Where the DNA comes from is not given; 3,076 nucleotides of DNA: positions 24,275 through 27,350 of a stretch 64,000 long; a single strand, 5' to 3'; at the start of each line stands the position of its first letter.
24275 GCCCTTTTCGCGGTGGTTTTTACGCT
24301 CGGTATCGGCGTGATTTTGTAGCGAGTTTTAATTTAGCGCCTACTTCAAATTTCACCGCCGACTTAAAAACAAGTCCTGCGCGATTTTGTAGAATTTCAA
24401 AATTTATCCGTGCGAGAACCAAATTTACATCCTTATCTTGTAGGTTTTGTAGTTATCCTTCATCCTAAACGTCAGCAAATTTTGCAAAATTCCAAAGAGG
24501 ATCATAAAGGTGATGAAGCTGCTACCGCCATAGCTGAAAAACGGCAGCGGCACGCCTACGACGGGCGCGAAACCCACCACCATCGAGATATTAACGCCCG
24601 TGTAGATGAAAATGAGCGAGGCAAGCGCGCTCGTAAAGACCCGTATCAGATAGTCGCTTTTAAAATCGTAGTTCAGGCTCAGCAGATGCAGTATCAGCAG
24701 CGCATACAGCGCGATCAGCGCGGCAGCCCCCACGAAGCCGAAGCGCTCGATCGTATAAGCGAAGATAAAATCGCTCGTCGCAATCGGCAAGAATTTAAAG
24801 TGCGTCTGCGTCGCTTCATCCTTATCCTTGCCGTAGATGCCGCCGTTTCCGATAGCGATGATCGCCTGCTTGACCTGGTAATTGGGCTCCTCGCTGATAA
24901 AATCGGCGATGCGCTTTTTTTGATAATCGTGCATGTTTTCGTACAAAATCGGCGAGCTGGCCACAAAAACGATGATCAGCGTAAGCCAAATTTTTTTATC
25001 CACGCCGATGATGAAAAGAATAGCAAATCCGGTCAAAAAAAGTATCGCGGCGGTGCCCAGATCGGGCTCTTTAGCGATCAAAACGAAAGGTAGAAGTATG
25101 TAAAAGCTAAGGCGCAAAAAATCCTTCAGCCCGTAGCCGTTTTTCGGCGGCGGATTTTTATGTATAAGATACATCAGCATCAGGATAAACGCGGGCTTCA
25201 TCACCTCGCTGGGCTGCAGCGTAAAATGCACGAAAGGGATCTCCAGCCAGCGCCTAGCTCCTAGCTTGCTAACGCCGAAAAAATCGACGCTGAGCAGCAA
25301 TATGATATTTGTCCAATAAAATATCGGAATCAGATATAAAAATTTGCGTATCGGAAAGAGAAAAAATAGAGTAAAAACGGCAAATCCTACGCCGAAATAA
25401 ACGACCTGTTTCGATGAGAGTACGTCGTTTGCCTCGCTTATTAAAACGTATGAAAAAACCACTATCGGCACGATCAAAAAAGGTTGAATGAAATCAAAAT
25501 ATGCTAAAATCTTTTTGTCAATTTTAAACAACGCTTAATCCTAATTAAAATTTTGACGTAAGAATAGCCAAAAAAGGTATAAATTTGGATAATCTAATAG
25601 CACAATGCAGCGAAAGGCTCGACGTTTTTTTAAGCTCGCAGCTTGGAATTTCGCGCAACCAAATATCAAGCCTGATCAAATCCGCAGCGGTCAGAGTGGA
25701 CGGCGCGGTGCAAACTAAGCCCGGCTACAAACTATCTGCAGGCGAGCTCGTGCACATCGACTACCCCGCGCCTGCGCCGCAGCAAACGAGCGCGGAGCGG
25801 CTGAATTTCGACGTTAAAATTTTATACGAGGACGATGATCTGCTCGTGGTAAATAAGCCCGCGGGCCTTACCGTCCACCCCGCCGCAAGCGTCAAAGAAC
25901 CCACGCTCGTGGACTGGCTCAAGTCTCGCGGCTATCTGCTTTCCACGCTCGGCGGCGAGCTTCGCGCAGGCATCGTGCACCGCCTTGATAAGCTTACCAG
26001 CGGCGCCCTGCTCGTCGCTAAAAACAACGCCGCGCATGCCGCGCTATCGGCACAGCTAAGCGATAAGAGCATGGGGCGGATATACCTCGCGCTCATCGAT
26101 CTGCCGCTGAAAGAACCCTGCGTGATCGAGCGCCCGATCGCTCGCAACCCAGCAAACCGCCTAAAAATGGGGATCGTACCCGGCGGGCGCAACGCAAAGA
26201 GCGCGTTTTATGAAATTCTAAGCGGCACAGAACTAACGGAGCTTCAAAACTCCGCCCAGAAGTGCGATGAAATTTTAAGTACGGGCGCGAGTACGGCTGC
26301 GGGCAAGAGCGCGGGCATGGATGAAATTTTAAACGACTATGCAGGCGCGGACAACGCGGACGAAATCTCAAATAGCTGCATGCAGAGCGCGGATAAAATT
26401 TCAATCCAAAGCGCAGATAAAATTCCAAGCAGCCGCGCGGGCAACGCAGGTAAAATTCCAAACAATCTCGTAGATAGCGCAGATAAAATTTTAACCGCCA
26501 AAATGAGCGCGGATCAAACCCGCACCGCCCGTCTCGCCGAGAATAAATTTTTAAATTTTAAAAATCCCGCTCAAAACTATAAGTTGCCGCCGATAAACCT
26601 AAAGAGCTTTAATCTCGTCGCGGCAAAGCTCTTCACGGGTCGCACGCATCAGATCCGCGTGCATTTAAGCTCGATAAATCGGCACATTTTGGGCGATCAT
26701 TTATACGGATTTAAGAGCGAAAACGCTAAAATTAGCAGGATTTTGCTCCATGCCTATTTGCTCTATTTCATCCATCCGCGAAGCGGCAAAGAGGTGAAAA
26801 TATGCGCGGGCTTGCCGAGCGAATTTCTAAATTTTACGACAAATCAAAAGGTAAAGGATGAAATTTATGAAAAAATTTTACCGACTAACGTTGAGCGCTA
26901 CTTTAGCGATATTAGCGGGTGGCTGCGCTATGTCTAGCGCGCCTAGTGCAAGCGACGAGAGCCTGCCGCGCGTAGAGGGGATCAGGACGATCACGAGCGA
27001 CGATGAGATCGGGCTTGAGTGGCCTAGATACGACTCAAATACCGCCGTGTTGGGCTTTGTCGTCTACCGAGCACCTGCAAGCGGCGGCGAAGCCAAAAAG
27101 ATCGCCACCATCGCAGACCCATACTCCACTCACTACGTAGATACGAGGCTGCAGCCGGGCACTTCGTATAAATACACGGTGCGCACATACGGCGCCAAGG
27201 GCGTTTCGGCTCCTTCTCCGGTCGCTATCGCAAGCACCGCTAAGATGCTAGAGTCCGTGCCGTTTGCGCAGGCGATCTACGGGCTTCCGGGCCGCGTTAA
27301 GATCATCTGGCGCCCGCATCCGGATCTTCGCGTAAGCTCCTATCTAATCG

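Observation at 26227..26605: RluD-family pseudouridine synthase with ~125-aa in-frame DEIL/ADKI repeat insertion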

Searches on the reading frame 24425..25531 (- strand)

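Call 54: search_protein_families(library=pfam, proteins=[window:24425-25531:-], max_evalue=0.001)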
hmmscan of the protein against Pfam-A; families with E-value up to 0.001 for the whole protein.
window:24425-25531:- (368 aa): 1 family
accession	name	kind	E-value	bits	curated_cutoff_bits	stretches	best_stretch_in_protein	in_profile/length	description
PF01098.24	FTSW_RODA_SPOVE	-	3.4e-87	293.2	26.4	1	15-355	14-353/356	Cell cycle protein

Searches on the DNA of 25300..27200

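Call 63: search_rna_families(source=window, start=25300, end=27200, threshold=evalue, max_evalue=1)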
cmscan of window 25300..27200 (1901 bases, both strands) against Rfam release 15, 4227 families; matches with E-value up to 1: 0.
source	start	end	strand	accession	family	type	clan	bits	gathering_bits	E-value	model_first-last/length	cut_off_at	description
